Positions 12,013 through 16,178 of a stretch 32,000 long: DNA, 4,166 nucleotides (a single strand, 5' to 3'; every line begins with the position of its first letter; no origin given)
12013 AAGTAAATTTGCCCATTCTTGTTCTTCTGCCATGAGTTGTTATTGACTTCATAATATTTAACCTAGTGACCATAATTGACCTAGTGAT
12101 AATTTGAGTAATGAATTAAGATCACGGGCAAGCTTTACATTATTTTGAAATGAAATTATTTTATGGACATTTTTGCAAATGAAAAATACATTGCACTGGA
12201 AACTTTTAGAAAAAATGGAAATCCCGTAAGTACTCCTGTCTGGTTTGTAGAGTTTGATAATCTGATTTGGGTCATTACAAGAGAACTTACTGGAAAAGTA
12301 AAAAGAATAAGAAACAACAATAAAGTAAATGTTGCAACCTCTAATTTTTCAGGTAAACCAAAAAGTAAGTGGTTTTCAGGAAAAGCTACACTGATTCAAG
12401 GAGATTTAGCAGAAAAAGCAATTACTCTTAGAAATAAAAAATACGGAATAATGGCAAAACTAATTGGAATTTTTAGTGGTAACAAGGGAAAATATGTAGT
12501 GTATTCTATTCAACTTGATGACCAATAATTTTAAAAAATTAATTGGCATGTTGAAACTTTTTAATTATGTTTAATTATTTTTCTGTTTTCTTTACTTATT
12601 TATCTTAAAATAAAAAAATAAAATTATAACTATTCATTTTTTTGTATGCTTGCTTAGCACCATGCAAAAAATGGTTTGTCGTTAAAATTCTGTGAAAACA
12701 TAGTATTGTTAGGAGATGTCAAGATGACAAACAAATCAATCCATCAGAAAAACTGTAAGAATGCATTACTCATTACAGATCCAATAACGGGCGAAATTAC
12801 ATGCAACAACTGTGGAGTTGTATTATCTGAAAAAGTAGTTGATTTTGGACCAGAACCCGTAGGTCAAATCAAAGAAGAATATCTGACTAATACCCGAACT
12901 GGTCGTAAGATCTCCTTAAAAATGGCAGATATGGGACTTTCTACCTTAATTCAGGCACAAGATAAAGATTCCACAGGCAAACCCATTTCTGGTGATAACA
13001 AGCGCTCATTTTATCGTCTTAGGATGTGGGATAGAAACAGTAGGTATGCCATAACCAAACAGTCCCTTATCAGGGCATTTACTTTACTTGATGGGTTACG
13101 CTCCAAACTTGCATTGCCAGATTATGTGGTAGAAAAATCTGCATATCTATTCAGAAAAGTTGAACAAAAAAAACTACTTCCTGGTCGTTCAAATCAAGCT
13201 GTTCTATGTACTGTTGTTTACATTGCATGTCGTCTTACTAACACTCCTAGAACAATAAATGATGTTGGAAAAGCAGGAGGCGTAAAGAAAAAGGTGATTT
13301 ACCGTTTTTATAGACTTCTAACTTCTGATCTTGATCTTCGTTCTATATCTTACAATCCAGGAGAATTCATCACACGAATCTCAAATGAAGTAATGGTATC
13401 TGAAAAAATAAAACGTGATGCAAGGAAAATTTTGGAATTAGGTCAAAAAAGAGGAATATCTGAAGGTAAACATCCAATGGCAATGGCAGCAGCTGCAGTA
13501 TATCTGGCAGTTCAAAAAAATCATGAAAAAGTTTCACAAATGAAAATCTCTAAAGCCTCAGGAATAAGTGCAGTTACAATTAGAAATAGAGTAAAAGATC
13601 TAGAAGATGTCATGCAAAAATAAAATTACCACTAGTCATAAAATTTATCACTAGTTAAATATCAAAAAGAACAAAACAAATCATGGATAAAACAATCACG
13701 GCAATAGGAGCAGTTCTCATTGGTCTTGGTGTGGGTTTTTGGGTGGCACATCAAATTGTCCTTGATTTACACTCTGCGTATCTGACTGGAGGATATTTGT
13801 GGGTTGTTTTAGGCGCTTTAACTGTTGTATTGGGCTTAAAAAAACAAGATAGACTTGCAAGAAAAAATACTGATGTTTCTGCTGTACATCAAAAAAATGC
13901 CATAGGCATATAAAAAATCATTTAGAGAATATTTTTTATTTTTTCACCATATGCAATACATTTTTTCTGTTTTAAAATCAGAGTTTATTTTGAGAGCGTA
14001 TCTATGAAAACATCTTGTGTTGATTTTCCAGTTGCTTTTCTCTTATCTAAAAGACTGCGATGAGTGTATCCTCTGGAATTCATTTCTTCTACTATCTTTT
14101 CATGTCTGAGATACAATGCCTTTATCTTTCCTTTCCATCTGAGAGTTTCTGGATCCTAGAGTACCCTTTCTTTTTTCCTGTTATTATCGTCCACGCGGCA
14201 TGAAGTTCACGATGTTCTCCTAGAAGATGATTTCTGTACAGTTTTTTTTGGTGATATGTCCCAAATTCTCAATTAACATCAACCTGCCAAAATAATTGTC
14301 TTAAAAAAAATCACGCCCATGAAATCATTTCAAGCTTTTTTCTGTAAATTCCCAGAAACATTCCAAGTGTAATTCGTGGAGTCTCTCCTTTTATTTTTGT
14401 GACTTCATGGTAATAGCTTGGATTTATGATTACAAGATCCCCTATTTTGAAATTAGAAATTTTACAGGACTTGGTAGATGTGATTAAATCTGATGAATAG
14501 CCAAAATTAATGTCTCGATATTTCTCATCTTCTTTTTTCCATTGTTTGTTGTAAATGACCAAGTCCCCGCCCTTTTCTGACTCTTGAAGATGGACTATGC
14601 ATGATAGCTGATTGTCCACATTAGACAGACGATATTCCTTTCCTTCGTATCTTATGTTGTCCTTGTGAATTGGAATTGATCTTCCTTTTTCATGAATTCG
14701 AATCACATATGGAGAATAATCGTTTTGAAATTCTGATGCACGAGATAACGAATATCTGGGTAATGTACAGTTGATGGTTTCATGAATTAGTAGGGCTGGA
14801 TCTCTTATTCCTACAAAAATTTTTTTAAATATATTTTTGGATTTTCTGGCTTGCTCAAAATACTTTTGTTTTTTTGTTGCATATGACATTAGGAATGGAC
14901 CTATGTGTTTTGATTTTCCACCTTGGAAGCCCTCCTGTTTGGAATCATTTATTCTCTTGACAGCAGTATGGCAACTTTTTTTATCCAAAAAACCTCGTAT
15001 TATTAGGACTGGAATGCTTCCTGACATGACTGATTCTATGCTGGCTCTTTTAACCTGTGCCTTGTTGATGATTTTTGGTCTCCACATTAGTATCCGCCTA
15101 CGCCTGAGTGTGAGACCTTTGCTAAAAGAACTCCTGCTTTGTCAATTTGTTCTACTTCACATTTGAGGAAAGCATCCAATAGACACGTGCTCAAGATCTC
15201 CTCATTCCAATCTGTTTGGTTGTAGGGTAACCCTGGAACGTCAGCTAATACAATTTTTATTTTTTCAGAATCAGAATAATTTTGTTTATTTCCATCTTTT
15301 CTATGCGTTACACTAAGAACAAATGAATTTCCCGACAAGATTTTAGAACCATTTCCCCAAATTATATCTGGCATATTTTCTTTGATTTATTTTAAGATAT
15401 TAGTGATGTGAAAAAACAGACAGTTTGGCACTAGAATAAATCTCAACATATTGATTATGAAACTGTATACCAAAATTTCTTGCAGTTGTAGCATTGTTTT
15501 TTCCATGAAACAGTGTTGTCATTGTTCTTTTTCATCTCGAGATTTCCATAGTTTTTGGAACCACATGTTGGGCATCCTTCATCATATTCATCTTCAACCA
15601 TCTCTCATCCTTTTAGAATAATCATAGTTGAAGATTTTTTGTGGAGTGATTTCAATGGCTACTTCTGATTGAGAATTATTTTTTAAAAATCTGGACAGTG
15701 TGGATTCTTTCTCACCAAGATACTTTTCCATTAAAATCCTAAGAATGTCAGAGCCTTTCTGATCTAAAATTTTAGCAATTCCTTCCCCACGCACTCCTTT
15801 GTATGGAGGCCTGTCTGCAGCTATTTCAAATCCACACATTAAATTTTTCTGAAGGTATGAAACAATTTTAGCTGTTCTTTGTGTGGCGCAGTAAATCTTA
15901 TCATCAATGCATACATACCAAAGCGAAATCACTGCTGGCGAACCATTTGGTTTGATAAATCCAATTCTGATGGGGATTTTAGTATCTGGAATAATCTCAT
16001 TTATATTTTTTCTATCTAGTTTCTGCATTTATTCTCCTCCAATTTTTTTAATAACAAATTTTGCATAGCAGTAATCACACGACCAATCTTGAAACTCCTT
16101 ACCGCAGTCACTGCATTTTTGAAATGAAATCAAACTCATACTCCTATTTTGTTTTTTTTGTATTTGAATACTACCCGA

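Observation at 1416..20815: Wider CTAGTG-N-Y-AA box family, almost exclusively intergenic and position-locked about 31 nt upstream of TATA in either orientation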

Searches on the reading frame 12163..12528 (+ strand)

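Call 7: search_protein_families(library=pfam, proteins=[window:12163-12528:+])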
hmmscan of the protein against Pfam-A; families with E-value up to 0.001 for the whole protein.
window:12163-12528:+ (121 aa): 2 families
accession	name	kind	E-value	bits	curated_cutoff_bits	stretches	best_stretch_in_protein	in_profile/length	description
PF01243.27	PNPOx_N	-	4.1e-09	37.3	28.1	1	4-109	9-104/120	Pyridoxamine 5'-phosphate oxidase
PF16242.11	Pyrid_ox_like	-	4.6e-05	23.4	28.8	1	28-77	36-84/149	Pyridoxamine 5'-phosphate oxidase like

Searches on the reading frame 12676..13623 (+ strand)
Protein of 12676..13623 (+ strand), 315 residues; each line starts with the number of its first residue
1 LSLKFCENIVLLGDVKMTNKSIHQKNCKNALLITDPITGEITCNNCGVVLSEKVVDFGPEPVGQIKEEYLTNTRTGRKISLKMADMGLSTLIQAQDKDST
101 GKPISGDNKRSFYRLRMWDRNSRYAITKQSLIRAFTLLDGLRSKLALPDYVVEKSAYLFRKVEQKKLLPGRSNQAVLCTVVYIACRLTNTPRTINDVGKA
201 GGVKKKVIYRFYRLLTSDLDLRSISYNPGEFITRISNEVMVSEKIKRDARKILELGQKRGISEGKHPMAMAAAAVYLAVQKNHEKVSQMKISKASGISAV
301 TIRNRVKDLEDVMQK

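Call 7: search_protein_families(library=pfam, proteins=[window:12676-13623:+])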
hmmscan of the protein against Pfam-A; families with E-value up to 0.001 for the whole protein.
window:12676-13623:+ (315 aa): 4 families
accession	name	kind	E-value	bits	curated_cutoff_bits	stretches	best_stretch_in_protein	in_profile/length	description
PF00382.24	TFIIB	-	8.2e-33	112.7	23.6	2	128-215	2-89/92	Transcription factor TFIIB repeat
PF08271.17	Zn_Ribbon_TF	-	3.9e-07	30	29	1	25-60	4-39/43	TFIIB zinc-binding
PF21886.1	BRF2-like_C_cyclin_rpt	-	0.00025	21.6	27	0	242-314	30-107/138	BRF2-like, C-terminal cyclin repeat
PF21913.1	ORC6_2nd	-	0.00086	20.2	27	0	266-311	42-86/87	ORC6 second cyclin-like domain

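Call 19: find_related_loci(query=window:12676-13623:+, collection=genome_contigs, flank=10000)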
Query window:12676-13623:+ (315 aa) in genome_contigs; peptide patterns used: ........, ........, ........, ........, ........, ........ (x = any residue, [..] = any of these).
147 stretches matched a pattern; 96 encode a relative of the query (tblastn E <= 1e-3); the best 80 are kept; 79 distinct loci.
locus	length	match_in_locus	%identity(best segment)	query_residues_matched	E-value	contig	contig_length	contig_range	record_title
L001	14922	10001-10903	78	15-315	3e-162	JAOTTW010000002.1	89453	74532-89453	MAG: Nitrosopumilus sp. isolate 13_July_SF_Bin33 13_July_SF_Bin33_scaffold_59_c1, whole genome shotgun sequence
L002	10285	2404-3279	72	25-315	6e-144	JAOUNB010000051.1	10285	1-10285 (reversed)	MAG: Nitrosopumilus sp. isolate 8_1_July_SF_Bin59 8_1_July_SF_Bin59_scaffold_2799_c1, whole genome shotgun sequence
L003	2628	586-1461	71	25-315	6e-150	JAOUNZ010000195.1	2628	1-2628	MAG: Nitrosopumilus sp. isolate 8_1_May_SF_Bin9 8_1_May_SF_Bin9_scaffold_132875_c1, whole genome shotgun sequence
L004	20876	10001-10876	69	25-315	1e-139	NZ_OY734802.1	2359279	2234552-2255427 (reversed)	MAG: Nitrosopumilus sp. isolate 9424c9fb-5f1c-4746-b453-2997914b57fc chromosome 1, complete sequence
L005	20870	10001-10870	70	27-315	6e-139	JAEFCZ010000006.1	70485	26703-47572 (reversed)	MAG: Nitrosopumilus sp. isolate PfA contig-70_10_length_70486_read-count_12796518, whole genome shotgun sequence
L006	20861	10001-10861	70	25-310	2e-137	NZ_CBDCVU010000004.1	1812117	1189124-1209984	MAG: Nitrosopumilus sp. isolate d0d8156c-2fb4-46ba-bb7a-8f569bbeb246 contig_4, whole genome shotgun sequence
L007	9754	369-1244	65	25-315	4e-130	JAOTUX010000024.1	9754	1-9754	MAG: Nitrosopumilus sp. isolate 13_May_SF_Bin26 13_May_SF_Bin26_scaffold_6211_c1, whole genome shotgun sequence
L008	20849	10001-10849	67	27-309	7e-130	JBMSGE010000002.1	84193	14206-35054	MAG: Nitrosopumilaceae archaeon isolate CJ_V2_S8_50percent_ser_metabat.9 NODE_38_length_84193_cov_14.225415, whole genom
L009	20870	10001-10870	65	26-315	1e-128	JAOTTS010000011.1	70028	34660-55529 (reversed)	MAG: Nitrosopumilus sp. isolate 13_July_SF_Bin28 13_July_SF_Bin28_scaffold_100_c1, whole genome shotgun sequence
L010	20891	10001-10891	63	6-309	6e-125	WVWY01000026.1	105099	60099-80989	MAG: Candidatus Nitrosomaritimum khambatensis isolate ACK-C021 C_merged_R1_(paired)_contig_127188, whole genome shotgun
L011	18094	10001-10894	64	17-314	5e-134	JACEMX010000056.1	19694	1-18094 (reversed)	MAG: Candidatus Nitrosomaritimum aestuariumsis isolate S2bin1 contig_18, whole genome shotgun sequence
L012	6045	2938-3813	61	19-310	3e-118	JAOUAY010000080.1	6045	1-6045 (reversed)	MAG: Nitrosopumilus sp. isolate 21_Oct_SF_Bin27 21_Oct_SF_Bin27_scaffold_1970_c1, whole genome shotgun sequence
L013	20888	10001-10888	60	16-311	2e-116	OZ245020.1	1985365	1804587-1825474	MAG: Nitrosarchaeum sp. isolate 551d757b-9719-43ce-af74-18e6fc1aa08f genome assembly, chromosome: 1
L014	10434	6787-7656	59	22-311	9e-116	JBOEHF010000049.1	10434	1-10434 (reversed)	MAG: Nitrosopumilus sp. isolate PBStha1 PBS13d_contig_4745, whole genome shotgun sequence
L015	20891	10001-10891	56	16-313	2e-113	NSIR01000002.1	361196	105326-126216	MAG: Nitrosarchaeum sp. isolate Baikal-G1 Nitrosoarchaeum-Baikal-G1-C2, whole genome shotgun sequence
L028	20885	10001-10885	55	16-310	7e-110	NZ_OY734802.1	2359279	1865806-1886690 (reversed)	MAG: Nitrosopumilus sp. isolate 9424c9fb-5f1c-4746-b453-2997914b57fc chromosome 1, complete sequence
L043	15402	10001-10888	55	16-313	7e-107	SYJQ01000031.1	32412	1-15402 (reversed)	MAG: Nitrosopumilaceae archaeon isolate F1-80-MAGs016 F1-80__c220988, whole genome shotgun sequence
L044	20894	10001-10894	54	14-311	1e-106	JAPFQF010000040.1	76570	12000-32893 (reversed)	MAG: Nitrosopumilus sp. isolate IS42S6Bin49 k141_44398, whole genome shotgun sequence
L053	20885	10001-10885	57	17-311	2e-104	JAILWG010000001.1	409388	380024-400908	MAG: Nitrosopumilus sp. isolate ECS24A2 ECS24A2_1, whole genome shotgun sequence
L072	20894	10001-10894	51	14-312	3e-95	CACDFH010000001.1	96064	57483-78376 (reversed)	uncultured marine group I thaumarchaeote isolate AG-365-G13 genome assembly, contig: AG-365-G13_NODE_1, whole genome sho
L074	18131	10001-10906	50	10-312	6e-94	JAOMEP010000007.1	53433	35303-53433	Candidatus Nitrosopelagicus sp. isolate AH-558-A20 AH-558-A20_NODE_7, whole genome shotgun sequence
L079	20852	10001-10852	52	28-312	3e-93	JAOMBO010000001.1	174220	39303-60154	Candidatus Nitrosopelagicus sp. isolate AH-558-F14 AH-558-F14_NODE_1, whole genome shotgun sequence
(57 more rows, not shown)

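Call 58: search_protein_families(library=pfam, max_evalue=0.01, proteins=[L044:7648-8994:-, L044:9055-9504:-, L044:2178-2585:-, L044:11096-11425:+, L044:12258-12749:+, L044:12941-13300:+, L044:13635-13775:+, L044:4663-4935:+, L044:14220-14585:-, L044:16236-18053:+])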
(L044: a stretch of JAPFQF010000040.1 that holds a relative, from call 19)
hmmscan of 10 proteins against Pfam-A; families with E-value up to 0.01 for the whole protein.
L044:7648-8994:- (448 aa): 10 families
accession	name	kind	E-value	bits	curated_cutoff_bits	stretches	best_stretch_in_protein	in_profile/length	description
PF01593.30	Amino_oxidase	-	1e-29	104.6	19.8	1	13-437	2-437/443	Flavin containing amine oxidoreductase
PF13450.12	NAD_binding_8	-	1.4e-13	51.3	21.9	1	7-72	1-67/68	NAD(P)-binding Rossmann-like domain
PF01266.30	DAO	-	4.9e-10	39.9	27.9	1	5-42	2-43/353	FAD dependent oxidoreductase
PF00890.30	FAD_binding_2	-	4e-09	36.6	20.4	1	5-42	2-39/414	FAD binding domain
PF00070.33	Pyr_redox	-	2.3e-07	31.7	22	1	5-60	2-60/82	Pyridine nucleotide-disulphide oxidoreductase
PF12831.13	FAD_oxidored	-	1.4e-05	25.1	27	1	5-45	2-42/416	FAD dependent oxidoreductase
PF07992.20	Pyr_redox_2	-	2.4e-05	24.3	26.1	1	5-44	145-187/291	Pyridine nucleotide-disulphide oxidoreductase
PF01946.23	Thi4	-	0.00038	20.2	26.2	1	5-41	20-57/235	Thi4 family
PF03486.20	HI0933_like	-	0.00057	19.8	50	1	5-39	3-37/244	HI0933-like protein Rossmann domain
PF01494.25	FAD_binding_3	-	0.0013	18.5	22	1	3-36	2-35/349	FAD binding domain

L044:9055-9504:- (149 aa): 1 family
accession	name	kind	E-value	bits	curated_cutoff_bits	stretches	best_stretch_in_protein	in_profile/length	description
PF03364.25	Polyketide_cyc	-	0.0002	22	23.4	1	15-134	6-123/126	Polyketide cyclase / dehydrase and lipid transport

L044:2178-2585:- (135 aa): 0 families

L044:11096-11425:+ (109 aa): 1 family
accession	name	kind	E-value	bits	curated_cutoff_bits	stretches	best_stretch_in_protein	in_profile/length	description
PF03013.19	Pyr_excise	-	2.4e-25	89.1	23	1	1-75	1-79/81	Pyrimidine dimer DNA glycosylase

L044:12258-12749:+ (163 aa): 1 family
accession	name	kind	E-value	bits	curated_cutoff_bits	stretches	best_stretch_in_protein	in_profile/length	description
PF12900.13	Pyridox_ox_2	-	0.0076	16.7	27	1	35-131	11-116/140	Pyridoxamine 5'-phosphate oxidase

L044:12941-13300:+ (119 aa): 0 families

L044:13635-13775:+ (46 aa): 0 families

L044:4663-4935:+ (90 aa): 0 families

L044:14220-14585:- (121 aa): 0 families

L044:16236-18053:+ (605 aa): 3 families
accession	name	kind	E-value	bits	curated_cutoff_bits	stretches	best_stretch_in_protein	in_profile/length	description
PF00571.33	CBS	-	8.6e-22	77.7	24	2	86-129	3-46/57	CBS domain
PF02386.22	TrkH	-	9e-21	74.3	27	2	439-601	315-491/502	Cation transport protein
PF14159.11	CAAD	-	0.00029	21.1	30.7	1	513-563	7-56/85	CAAD domains of cyanobacterial aminoacyl-tRNA synthetase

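Call 81: search_protein_families(library=pfam, max_evalue=0.001, proteins=[L010:11760-13124:-, L072:8600-9445:-, L074:4414-5196:-, L079:19690-20205:+, L053:13744-14751:+, L043:11109-11732:-])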
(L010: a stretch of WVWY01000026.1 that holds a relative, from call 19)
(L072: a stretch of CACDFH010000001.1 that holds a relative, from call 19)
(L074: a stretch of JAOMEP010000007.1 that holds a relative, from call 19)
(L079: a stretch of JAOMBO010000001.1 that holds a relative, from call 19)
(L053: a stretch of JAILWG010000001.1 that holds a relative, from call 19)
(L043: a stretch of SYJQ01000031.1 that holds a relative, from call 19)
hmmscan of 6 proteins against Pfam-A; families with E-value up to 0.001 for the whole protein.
L010:11760-13124:- (454 aa): 2 families
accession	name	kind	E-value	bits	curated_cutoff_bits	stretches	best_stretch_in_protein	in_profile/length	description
PF03441.19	FAD_binding_7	-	3.1e-76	255.7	27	1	262-451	2-202/203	FAD binding domain of DNA photolyase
PF00875.24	DNA_photolyase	-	2.8e-34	118.9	26.6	1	14-165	2-153/164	DNA photolyase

L072:8600-9445:- (281 aa): 3 families
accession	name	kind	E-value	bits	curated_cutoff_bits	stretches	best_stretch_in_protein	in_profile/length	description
PF08241.18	Methyltransf_11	-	3.5e-09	37.6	21.2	1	77-166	2-94/95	Methyltransferase domain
PF02353.26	CMAS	-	8.9e-05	22.4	27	1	54-249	45-251/273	Mycolic acid cyclopropane synthetase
PF13649.12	Methyltransf_25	-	0.00044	21.3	27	1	103-163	29-97/97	Methyltransferase domain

L074:4414-5196:- (260 aa): 3 families
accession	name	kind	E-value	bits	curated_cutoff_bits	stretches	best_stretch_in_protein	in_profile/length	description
PF22814.2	WelO5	-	1.5e-28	100.6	27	1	15-259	6-276/277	Carrier-protein-independent halogenase WelO5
PF13640.12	2OG-FeII_Oxy_3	-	6.4e-07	30.7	27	1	136-248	6-97/98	2OG-Fe(II) oxygenase superfamily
PF13759.12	2OG-FeII_Oxy_5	-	0.00083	20.1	27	0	163-246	21-100/101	Putative 2OG-Fe(II) oxygenase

L079:19690-20205:+ (171 aa): 0 families

L053:13744-14751:+ (335 aa): 3 families
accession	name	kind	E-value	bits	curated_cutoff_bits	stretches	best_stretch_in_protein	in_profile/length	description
PF03099.24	BPL_LplA_LipB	-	5.5e-23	81.8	21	1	94-218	2-133/133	Biotin/lipoate A/B protein ligase family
PF08279.18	HTH_11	-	8.9e-13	48.4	25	1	13-65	4-55/55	HTH domain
PF02237.23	BPL_C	-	2.6e-11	43.7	21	1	287-332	1-47/48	Biotin protein ligase C terminal domain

L043:11109-11732:- (207 aa): 1 family
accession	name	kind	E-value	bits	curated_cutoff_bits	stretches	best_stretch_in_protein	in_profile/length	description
PF01966.28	HD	-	4.8e-17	62.7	22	1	23-125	2-115/116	HD domain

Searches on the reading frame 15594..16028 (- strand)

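Call 7: search_protein_families(library=pfam, proteins=[window:15594-16028:-])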
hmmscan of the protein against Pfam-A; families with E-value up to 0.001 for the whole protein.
window:15594-16028:- (144 aa): 1 family
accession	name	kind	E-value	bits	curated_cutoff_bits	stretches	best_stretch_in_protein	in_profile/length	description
PF12900.13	Pyridox_ox_2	-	0.00013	22.4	27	1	16-130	11-134/140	Pyridoxamine 5'-phosphate oxidase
